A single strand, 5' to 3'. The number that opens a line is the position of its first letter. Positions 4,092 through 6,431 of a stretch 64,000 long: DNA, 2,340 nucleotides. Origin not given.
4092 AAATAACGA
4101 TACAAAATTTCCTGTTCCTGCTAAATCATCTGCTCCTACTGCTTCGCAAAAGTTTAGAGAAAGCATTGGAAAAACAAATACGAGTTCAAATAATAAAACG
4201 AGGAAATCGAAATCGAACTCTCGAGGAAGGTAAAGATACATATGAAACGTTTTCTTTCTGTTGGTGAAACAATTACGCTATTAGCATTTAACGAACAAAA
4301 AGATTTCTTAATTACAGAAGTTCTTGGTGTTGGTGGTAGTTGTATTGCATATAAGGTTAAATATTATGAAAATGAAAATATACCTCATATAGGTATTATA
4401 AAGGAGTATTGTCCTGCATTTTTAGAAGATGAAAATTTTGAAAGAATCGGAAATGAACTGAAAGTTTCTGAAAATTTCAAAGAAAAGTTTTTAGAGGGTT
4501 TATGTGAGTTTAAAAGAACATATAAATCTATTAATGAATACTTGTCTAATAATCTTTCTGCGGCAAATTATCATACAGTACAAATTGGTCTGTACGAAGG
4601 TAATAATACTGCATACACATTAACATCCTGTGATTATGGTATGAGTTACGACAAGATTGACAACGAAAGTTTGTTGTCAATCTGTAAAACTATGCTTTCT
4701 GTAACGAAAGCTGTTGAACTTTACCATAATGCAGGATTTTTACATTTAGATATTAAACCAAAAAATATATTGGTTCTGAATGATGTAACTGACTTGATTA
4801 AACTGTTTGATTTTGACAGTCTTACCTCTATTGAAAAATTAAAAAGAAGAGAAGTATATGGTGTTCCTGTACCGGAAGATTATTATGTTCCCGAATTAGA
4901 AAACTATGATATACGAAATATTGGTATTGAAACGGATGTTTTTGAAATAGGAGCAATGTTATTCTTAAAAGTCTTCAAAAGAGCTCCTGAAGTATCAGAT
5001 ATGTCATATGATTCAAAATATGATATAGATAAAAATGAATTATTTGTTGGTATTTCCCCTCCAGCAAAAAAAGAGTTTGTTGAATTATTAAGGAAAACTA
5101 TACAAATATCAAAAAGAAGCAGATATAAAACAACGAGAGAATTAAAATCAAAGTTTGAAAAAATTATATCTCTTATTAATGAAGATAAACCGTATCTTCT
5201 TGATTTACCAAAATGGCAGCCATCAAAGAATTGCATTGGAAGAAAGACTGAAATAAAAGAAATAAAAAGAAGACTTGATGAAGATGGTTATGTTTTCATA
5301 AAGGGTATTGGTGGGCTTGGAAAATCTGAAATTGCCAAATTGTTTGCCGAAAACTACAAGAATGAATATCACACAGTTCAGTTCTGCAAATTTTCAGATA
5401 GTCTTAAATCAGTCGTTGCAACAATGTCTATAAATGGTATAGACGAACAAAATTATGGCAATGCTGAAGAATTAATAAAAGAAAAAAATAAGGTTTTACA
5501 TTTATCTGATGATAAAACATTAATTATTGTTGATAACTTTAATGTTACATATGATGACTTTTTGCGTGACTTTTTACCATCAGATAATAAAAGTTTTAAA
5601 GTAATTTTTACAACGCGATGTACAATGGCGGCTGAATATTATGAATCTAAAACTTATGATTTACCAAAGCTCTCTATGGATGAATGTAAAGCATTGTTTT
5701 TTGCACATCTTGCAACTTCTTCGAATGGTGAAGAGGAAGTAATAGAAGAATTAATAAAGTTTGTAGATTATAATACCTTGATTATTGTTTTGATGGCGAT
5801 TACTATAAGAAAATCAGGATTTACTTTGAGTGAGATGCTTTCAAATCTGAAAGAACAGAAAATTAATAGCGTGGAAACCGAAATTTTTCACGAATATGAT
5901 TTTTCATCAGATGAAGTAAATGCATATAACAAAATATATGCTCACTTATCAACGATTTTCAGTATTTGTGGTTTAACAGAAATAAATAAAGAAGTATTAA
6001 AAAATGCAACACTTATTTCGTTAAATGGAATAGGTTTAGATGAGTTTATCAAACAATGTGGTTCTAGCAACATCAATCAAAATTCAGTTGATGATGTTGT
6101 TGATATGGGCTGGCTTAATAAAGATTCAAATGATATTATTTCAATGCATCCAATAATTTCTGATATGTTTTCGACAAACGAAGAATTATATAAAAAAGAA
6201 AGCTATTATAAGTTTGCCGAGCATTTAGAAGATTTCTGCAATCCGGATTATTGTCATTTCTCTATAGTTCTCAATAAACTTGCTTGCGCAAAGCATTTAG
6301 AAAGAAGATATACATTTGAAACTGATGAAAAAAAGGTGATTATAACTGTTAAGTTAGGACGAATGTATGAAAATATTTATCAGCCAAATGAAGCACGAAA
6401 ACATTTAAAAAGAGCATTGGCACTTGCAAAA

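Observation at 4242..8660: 1472-aa Ser/Thr kinase fused to an NB-ARC STAND ATPase and a long TPR array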

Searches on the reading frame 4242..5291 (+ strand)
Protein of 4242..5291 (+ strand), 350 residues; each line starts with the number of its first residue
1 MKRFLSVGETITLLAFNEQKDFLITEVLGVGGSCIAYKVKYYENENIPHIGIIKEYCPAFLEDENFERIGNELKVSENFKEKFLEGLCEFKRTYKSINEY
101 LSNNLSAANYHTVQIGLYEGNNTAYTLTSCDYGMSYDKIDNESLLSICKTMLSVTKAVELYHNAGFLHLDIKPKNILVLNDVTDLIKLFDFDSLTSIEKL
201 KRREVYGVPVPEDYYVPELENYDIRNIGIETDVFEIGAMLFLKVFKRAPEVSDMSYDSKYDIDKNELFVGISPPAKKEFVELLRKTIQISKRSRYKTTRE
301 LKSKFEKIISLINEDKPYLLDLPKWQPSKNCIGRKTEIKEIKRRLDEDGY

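Call 15: search_solved_structures(query=window:4242-5291:+, max_evalue=0.001, show_alignments=2)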
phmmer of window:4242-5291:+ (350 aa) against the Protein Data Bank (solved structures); distinct sequences matched with E-value up to 0.001: 216 (the best 60 are shown).
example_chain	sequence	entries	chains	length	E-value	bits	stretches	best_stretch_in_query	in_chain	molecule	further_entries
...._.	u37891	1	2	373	1.3e-10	44.1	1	102-283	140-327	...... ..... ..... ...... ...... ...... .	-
3hko_A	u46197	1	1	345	1.5e-08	37.4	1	131-249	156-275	Calcium/calmodulin-dependent protein kinase with a kinase domain and 2 calmodulin-like EF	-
2ya9_A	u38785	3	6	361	1.7e-08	37.2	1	140-319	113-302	DEATH-ASSOCIATED PROTEIN KINASE 2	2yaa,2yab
2a2a_A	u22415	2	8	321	1.9e-08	37.1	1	140-283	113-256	Death-associated protein kinase 2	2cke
6paw_A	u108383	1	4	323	2.1e-08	36.9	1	140-282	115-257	Death-associated protein kinase 2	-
1z9x_A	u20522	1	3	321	2.2e-08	36.8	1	140-282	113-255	Death-associated protein kinase 2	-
1wmk_A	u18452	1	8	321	2.4e-08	36.7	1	140-282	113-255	Death-associated protein kinase 2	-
1zws_A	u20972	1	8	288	2.4e-08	36.7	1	140-281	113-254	DAP-kinase related protein 1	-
2a27_A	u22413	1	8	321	2.6e-08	36.6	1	140-281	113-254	Death-associated protein kinase 2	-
3bhy_A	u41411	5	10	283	1.1e-07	34.6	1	151-260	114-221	Death-associated protein kinase 3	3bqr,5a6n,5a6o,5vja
2j90_A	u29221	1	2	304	1.3e-07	34.3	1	151-259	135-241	DEATH-ASSOCIATED PROTEIN KINASE 3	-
1yrp_A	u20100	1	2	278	1.4e-07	34.2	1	151-259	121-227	Death-associated protein kinase 3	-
7que_A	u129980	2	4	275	2.2e-07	33.6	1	147-253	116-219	Serine/threonine-protein kinase 17A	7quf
3lm0_A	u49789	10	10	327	3.1e-07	33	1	149-262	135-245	Serine/threonine-protein kinase 17B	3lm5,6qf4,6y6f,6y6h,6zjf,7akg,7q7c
4b4l_A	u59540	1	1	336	1.3e-06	31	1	151-262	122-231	DEATH-ASSOCIATED PROTEIN KINASE 1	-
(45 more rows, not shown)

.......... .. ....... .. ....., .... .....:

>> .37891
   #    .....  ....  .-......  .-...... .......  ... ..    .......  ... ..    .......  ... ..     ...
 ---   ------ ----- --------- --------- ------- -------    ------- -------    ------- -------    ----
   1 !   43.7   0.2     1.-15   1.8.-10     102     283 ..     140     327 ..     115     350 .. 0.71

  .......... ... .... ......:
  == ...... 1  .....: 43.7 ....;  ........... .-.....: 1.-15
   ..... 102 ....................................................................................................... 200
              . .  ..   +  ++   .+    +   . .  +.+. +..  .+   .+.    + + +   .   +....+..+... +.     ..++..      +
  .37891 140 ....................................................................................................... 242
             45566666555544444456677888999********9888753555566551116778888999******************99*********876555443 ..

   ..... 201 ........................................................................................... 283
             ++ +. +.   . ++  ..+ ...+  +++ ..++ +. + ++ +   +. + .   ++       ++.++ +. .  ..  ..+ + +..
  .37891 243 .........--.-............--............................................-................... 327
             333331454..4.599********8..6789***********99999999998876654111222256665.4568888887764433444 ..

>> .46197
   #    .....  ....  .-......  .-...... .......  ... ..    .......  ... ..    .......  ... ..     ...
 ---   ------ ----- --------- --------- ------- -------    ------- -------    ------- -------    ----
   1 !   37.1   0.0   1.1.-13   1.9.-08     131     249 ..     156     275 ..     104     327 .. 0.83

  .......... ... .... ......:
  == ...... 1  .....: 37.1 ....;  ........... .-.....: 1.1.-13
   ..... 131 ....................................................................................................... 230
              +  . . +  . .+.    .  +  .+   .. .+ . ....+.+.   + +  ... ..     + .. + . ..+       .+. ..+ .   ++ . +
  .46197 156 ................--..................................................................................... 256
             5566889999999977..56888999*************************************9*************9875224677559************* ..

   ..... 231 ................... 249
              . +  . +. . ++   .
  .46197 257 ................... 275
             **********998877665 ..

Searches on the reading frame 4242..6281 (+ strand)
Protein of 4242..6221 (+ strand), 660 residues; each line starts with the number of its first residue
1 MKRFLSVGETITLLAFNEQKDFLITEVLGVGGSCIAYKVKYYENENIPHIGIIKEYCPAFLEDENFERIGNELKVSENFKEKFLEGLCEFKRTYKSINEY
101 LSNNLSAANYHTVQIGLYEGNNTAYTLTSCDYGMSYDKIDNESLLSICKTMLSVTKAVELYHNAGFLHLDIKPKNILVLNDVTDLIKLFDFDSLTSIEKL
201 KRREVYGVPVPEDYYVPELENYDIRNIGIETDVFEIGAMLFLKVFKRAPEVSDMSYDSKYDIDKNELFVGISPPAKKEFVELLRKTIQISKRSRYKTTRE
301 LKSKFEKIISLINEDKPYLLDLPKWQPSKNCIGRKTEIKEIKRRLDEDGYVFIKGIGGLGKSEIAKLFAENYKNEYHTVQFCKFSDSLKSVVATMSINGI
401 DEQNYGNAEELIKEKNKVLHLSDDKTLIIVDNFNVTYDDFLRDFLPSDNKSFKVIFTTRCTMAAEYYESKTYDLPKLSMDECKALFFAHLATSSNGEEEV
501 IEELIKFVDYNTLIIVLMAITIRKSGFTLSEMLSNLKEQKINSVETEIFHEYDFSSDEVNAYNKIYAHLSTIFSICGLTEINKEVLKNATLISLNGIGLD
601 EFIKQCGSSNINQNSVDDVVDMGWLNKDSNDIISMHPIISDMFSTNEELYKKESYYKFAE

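Call 56: predict_structure(alignment_id=A3)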
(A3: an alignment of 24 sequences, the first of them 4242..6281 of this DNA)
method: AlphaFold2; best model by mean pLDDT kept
length: 680 residues; sequences in the alignment: 24
mean_pLDDT: 82.4   pTM: 0.65
mean pLDDT of the five models: 82.4, 81.3, 80.0, 76.3, 69.1
residues with pLDDT >= 90: 198; 70-90: 401; 50-70: 40; < 50: 41
segments of 3 or more residues with pLDDT < 50: 545-574, 670-680
pLDDT, mean of each block of 10 residues (from residue 1): 84 90 89 85 86 88 76 85 88 86 81 84 89 84 89 92 89 86 74 81 79 86 85 96 93 90 87 92 94 93 96 84 76 89 93 75 89 89 86 87 84 91 92 84 88 89 79 88 87 72 85 77 79 76 45 39 41 60 89 87 90 89 79 79 73 88 66 46
secondary structure, 60 per line:
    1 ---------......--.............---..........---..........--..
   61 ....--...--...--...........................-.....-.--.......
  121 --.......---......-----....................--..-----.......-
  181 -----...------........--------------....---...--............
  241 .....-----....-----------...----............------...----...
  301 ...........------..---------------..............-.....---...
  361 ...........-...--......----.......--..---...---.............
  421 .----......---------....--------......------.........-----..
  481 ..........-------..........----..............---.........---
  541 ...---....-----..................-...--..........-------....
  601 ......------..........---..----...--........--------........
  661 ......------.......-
elements in order: E10-15 E18-30 E34-43 E47-56 H59-64 E67-69 E72-74 H77-103 H105-109 E114-120 E123-129 E133-135 H144-163 E176-179 E186-188 H197-202 H217-220 H229-245 H251-254 H273-284 H298-311 H335-348 E350-354 H358-371 E378-383 H388-394 H408-421 E426-431 H441-444 E453-458 H465-470 E471-473 H479-490 H498-507 H512-525 H529-537 H547-550 H556-573 H580-589 H599-606 H613-622 E632-634 H637-644 H653-666 H673-679

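Call 59: fold_search(model_id=the predicted structure, library=pdb)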
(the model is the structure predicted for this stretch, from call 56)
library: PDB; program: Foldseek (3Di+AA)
matches with E <= 10: 1896; with E <= 0.001: 1760
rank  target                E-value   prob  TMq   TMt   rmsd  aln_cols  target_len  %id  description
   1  9h2l_A                2.6e-10  1.00  0.26  0.21  17.8       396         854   15  Cryo-EM structure of an octameric G10-resistosome from wheat (released 2025-09-24)
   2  7lgs_A                1.5e-09  1.00  0.29  0.64   7.4       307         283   18  Structure of EGFR_D770_N771insNPG/V948R in complex with covalent inhibitor Osimertinib. (released 2021-09-22)
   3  9cc8_A                2.1e-09  1.00  0.25  0.21  23.2       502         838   16  Hexameric state of the NRC4 resistosome (released 2024-09-11)
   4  9cc9_G                2.4e-09  1.00  0.25  0.20  24.4       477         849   16  Dodecameric state of the NRC4 resistosome (released 2024-09-11)
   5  5u94                  2.6e-09  1.00  0.27  0.63   7.9       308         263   16  Crystal structure of the Mycobacterium tuberculosis PASTA kinase PknB in complex with the potential theraputic kinase in (released 2017-12-20)
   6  1mru_A                3.6e-09  1.00  0.26  0.60   8.3       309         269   15  Intracellular Ser/Thr protein kinase domain of Mycobacterium tuberculosis PknB. (released 2003-02-11)
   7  7jlv_A                4.0e-09  1.00  0.25  0.37  14.6       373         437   18  Structure of the activated Roq1 resistosome directly recognizing the pathogen effector XopQ (released 2020-12-02)
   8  7lgs_C                4.4e-09  1.00  0.29  0.63   7.5       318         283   17  Structure of EGFR_D770_N771insNPG/V948R in complex with covalent inhibitor Osimertinib. (released 2021-09-22)
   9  6i5h                  4.7e-09  1.00  0.31  0.60   7.0       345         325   14  Crystal structure of CLK1 in complex with furanopyrimidin VN412 (released 2019-01-16)
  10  6i2p_B                6.4e-09  1.00  0.25  0.58   9.4       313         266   16  Crystal structure of the Mycobacterium tuberculosis PknB kinase domain (L33E mutant) in complex with its substrate Gar (released 2019-05-22)
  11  3oro                  6.7e-09  1.00  0.26  0.59   9.0       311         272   15  Mycobacterium tuberculosis PknB kinase domain L33D mutant (crystal form 4) (released 2010-12-15)
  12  4d4s_B                6.7e-09  1.00  0.27  0.62   6.0       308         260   17  Focal Adhesion Kinase catalytic domain (released 2015-02-18)
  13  1o6y                  8.3e-09  1.00  0.27  0.64   7.4       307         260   16  Catalytic domain of PknB kinase from Mycobacterium tuberculosis (released 2003-01-30)
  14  6i5i                  8.3e-09  1.00  0.30  0.56   6.4       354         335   15  Crystal structure of CLK1 in complexed with furo[3,2-b]pyridine compound 12h (released 2019-01-09)
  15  4ijp_A                8.3e-09  1.00  0.29  0.54  10.2       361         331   13  Crystal Structure of Human PRPF4B kinase domain in complex with 4-{5-[(2-Chloro-pyridin-4-ylmethyl)-carbamoyl]-thiophe (released 2013-08-28)
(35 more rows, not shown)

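Call 95: search_dna_similar(query=window:4242-6221:+, collection=plasmids, mode=protein, max_rows=20, max_evalue=1e-10)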
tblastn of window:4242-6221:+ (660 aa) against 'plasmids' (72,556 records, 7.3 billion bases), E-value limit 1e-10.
Records with a match: 4; places in all: 4; records where one place covers at least 80% of the query: 2.
Best place of each record, by identity: <60% 4.
By first word of the organism name: Ruminococcus 2; Butyrivibrio 1; Haliscomenobacter 1.
By predicted mobility (MOB-suite, as given by PLSDB): non-mobilizable 2; mobilizable 1; conjugative 1.
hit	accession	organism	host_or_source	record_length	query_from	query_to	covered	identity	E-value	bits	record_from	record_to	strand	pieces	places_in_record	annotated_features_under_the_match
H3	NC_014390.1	Butyrivibrio proteoclasticus B316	-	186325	1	638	97%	23.7%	2e-25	120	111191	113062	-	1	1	hypothetical protein (x2)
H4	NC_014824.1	Ruminococcus albus 7 = DSM 20455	-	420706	20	641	94%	23.1%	3e-32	142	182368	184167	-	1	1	NB-ARC domain-containing protein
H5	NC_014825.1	Ruminococcus albus 7 = DSM 20455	-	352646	327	642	48%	24.2%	3e-14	85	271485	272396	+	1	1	hypothetical protein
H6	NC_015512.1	Haliscomenobacter hydrossis DSM 1100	activated sludge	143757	319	643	49%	22.9%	4e-11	74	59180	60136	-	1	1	tetratricopeptide repeat protein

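Call 96: get_annotated_region(hit=H4, flank=8000)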
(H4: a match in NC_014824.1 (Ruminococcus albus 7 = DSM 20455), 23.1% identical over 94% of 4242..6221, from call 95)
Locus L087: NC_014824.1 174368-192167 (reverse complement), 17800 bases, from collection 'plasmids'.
description: Ruminococcus albus 7 = DSM 20455 plasmid pRUMAL01, complete sequence
organism: Ruminococcus albus 7 = DSM 20455 (NCBI taxid 697329)
taxonomy: Bacteria; Bacillota; Clostridia; Eubacteriales; Oscillospiraceae; Ruminococcus; Ruminococcus albus; Ruminococcus albus 7 = DSM 20455
host: -; source: -; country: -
typing (MOB-suite, as given by PLSDB): mobilizable; relaxase MOBP
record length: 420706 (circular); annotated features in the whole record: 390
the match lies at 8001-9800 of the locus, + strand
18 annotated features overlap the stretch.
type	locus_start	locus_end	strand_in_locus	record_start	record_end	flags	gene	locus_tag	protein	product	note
CDS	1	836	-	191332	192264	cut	-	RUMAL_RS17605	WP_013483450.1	ParB/RepB/Spo0J family partition protein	GO:0007059 - chromosome segregation [Evidence IEA]; GO:0000910 - cytokinesis [Evidence IEA]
CDS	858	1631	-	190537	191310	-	-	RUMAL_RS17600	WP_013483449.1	ParA family protein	-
CDS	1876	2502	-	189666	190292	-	-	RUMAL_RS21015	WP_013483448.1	XRE family transcriptional regulator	-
CDS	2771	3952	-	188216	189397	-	-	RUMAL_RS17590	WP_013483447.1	ATP-binding protein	-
CDS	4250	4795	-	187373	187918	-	-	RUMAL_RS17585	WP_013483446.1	TMEM175 family protein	-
CDS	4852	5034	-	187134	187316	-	-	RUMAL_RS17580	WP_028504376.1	hypothetical protein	-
CDS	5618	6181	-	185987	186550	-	-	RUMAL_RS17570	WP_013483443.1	PIN domain-containing protein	-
CDS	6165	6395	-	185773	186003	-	-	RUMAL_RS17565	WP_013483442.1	type II toxin-antitoxin system prevent-host-death family antitoxin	GO:0008219 - cell death [Evidence IEA]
CDS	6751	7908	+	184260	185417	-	-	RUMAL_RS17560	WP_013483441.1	hypothetical protein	-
CDS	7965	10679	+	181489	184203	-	-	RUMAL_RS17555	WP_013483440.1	NB-ARC domain-containing protein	-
CDS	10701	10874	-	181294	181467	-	-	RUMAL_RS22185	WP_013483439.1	hypothetical protein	-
CDS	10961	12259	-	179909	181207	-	-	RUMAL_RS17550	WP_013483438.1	hypothetical protein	-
CDS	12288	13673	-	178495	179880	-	brxL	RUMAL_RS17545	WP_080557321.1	protease Lon-related BREX system protein BrxL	GO:0008150 - biological_process [Evidence IEA]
CDS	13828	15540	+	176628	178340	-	-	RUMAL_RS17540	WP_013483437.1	ThiF family adenylyltransferase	-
CDS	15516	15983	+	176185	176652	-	-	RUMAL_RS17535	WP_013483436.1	Mov34/MPN/PAD-1 family protein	-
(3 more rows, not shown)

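Call 101: get_annotated_region(hit=H3, flank=8000)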
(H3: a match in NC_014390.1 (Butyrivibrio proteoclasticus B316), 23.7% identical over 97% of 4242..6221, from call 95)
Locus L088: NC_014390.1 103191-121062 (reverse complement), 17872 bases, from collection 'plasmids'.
description: Butyrivibrio proteoclasticus B316 plasmid pCY186, complete sequence
organism: Butyrivibrio proteoclasticus B316 (NCBI taxid 515622)
taxonomy: Bacteria; Bacillota; Clostridia; Lachnospirales; Lachnospiraceae; Butyrivibrio; Butyrivibrio proteoclasticus; Butyrivibrio proteoclasticus B316
host: -; source: -; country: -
typing (MOB-suite, as given by PLSDB): non-mobilizable; replicon rep_cluster_1089; mating-pair formation MPF_T
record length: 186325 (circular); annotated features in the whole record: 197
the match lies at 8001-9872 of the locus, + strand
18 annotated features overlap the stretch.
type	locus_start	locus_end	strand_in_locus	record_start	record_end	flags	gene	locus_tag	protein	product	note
CDS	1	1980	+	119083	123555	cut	-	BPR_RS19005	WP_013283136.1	PolC-type DNA polymerase III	GO:0006260 - DNA replication [Evidence IEA]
CDS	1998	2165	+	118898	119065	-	-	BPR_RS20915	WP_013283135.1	hypothetical protein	-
CDS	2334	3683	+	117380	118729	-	dnaB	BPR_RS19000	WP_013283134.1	replicative DNA helicase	GO:0006260 - DNA replication [Evidence IEA]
CDS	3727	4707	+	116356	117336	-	-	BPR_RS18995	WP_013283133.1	ATP-binding protein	-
CDS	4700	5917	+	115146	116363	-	-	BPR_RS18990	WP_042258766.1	replication initiation protein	GO:0006270 - DNA replication initiation [Evidence IEA]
CDS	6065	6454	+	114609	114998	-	-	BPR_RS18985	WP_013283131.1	hypothetical protein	-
CDS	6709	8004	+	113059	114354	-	-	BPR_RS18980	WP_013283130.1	hypothetical protein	-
CDS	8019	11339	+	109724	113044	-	-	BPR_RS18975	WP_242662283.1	hypothetical protein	-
CDS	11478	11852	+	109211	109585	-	-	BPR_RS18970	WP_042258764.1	hypothetical protein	-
CDS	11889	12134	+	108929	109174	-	-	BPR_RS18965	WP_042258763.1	hypothetical protein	-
CDS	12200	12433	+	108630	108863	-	-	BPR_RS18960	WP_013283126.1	HTH domain-containing protein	-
CDS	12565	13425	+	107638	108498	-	-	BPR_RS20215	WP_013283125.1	cold shock domain-containing protein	-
CDS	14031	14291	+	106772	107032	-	-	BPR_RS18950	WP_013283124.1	hypothetical protein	-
CDS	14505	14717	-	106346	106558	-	-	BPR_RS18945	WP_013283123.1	hypothetical protein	-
CDS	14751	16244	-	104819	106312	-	-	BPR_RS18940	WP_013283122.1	caspase family protein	GO:0006508 - proteolysis [Evidence IEA]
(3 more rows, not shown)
